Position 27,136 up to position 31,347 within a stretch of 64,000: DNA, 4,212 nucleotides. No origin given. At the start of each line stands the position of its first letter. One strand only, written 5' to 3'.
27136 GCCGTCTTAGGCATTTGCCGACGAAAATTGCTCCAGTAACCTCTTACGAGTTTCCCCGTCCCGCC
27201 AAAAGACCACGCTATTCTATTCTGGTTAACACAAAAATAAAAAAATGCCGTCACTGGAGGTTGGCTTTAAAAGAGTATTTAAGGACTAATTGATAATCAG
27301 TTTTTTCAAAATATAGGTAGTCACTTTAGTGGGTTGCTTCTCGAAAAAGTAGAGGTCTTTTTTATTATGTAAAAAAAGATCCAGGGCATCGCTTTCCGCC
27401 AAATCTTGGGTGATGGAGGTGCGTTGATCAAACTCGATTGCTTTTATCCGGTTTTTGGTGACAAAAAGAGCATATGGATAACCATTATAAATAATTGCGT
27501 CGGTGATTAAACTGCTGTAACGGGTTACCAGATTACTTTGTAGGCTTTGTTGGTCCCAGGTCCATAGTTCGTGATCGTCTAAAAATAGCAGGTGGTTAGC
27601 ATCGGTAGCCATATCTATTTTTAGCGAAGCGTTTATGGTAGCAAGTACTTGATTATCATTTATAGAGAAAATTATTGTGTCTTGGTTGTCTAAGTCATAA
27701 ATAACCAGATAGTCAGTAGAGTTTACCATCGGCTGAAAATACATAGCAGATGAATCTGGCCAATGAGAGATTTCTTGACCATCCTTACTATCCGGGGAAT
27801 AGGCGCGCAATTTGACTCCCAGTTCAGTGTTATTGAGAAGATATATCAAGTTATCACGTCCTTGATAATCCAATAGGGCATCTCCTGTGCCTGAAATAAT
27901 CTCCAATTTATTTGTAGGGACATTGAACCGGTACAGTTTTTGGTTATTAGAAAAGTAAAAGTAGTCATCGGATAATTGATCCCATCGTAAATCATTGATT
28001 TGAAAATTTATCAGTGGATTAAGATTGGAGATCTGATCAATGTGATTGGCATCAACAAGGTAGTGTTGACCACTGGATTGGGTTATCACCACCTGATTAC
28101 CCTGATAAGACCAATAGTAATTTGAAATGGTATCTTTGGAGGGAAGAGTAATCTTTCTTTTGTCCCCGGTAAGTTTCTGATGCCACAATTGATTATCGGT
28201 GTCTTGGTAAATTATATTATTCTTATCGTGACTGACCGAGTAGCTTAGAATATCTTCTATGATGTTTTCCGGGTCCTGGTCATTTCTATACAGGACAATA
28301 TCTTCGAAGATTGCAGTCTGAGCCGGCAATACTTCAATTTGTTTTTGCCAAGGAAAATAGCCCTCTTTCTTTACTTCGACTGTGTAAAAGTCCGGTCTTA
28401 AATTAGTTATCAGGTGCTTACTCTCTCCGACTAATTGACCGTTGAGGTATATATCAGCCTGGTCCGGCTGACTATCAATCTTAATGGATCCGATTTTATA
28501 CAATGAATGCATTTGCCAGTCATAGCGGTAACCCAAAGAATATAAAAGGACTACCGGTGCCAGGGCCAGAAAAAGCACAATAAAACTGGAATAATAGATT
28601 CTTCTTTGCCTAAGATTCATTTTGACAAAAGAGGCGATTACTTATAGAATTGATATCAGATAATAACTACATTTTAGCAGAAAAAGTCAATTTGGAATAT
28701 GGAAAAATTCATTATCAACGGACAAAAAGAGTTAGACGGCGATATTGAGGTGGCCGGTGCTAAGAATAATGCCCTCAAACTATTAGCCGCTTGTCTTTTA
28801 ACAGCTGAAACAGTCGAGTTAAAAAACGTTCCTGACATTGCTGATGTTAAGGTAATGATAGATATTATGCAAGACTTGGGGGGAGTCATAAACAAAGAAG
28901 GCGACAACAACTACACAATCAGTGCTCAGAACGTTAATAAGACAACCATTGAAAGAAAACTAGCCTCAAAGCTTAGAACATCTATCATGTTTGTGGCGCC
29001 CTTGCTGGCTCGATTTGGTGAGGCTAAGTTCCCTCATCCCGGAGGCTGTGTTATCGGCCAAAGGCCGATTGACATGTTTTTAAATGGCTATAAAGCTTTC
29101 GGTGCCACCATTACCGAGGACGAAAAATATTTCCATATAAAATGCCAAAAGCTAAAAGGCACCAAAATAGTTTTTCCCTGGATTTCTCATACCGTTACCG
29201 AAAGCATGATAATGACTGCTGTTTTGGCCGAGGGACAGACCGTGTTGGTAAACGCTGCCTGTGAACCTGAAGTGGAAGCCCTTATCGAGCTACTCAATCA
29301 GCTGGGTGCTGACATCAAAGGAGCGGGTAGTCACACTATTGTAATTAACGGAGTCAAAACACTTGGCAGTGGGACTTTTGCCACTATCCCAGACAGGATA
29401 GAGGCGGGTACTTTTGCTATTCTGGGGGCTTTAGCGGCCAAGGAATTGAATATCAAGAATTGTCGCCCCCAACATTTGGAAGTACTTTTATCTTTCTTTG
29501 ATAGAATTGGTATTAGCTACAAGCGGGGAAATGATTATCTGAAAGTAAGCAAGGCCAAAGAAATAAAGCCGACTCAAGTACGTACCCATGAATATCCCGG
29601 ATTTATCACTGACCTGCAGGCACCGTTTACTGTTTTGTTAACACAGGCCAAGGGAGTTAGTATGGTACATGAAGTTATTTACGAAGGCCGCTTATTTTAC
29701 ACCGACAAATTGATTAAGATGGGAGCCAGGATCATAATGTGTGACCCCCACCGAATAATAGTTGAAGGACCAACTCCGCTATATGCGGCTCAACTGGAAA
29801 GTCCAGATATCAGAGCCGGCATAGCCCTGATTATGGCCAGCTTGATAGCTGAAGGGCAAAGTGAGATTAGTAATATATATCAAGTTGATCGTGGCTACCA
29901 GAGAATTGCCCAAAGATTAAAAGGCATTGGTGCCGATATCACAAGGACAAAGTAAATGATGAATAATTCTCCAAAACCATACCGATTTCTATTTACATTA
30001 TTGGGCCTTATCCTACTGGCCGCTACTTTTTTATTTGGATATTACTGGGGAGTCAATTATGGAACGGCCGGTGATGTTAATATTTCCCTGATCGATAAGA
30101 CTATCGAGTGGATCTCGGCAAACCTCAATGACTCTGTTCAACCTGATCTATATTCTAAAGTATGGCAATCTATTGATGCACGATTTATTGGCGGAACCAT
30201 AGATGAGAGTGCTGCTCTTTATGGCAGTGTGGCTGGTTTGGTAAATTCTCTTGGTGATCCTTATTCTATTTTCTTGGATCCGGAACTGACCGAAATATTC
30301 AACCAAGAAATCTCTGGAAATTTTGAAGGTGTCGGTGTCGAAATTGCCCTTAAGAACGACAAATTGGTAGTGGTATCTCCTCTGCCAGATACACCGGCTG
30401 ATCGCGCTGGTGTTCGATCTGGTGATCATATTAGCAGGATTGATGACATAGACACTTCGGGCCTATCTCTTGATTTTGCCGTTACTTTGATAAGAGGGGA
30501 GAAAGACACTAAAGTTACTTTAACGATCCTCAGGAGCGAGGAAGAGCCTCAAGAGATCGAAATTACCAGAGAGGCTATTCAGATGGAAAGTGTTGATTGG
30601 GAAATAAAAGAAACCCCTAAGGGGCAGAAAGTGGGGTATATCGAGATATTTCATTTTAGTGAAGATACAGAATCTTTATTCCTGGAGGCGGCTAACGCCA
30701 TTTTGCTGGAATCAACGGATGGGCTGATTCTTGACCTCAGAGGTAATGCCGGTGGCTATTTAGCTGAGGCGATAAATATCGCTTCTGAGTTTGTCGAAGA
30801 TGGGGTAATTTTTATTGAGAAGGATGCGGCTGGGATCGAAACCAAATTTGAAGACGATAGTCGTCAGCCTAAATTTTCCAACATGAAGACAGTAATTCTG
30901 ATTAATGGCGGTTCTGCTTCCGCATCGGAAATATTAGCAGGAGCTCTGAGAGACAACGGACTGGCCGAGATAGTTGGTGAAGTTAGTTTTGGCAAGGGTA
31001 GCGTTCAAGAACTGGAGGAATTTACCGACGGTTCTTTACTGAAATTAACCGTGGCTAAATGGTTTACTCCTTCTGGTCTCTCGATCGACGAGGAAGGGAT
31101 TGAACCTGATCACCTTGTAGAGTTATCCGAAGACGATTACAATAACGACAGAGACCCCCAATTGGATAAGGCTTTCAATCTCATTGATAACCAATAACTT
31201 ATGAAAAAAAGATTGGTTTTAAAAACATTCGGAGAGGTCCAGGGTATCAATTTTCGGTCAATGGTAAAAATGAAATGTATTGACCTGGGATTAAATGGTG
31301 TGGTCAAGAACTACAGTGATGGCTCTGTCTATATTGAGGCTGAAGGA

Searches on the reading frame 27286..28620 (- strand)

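Call 88: search_protein_families(library=pfam, proteins=[window:27286-28620:-], max_evalue=0.001)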
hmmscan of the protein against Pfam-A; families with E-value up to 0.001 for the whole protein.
window:27286-28620:- (444 aa): 1 family
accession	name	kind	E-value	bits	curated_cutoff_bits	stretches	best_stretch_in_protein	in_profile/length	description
PF08308.17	PEGA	-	1.6e-10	41.1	20.8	1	44-102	2-60/71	PEGA domain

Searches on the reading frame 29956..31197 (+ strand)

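Call 88: search_protein_families(library=pfam, proteins=[window:29956-31197:+], max_evalue=0.001)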
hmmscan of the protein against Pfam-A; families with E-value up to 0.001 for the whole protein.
window:29956-31197:+ (413 aa): 5 families
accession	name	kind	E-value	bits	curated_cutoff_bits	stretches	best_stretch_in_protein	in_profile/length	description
PF03572.23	Peptidase_S41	-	9.1e-48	162.4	24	1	225-386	1-163/165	Peptidase family S41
PF00595.29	PDZ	-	1.9e-09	38.2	23.2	1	124-192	10-81/81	PDZ domain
PF13180.12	PDZ_2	-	4e-09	37.1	27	1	126-202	3-77/80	PDZ domain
PF17820.7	PDZ_6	-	5.3e-09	36.1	27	1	138-193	1-54/54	PDZ domain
PF22694.1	CtpB_N-like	-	0.00013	22.8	27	1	68-110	43-84/85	Activating protease CtpB N-terminal domain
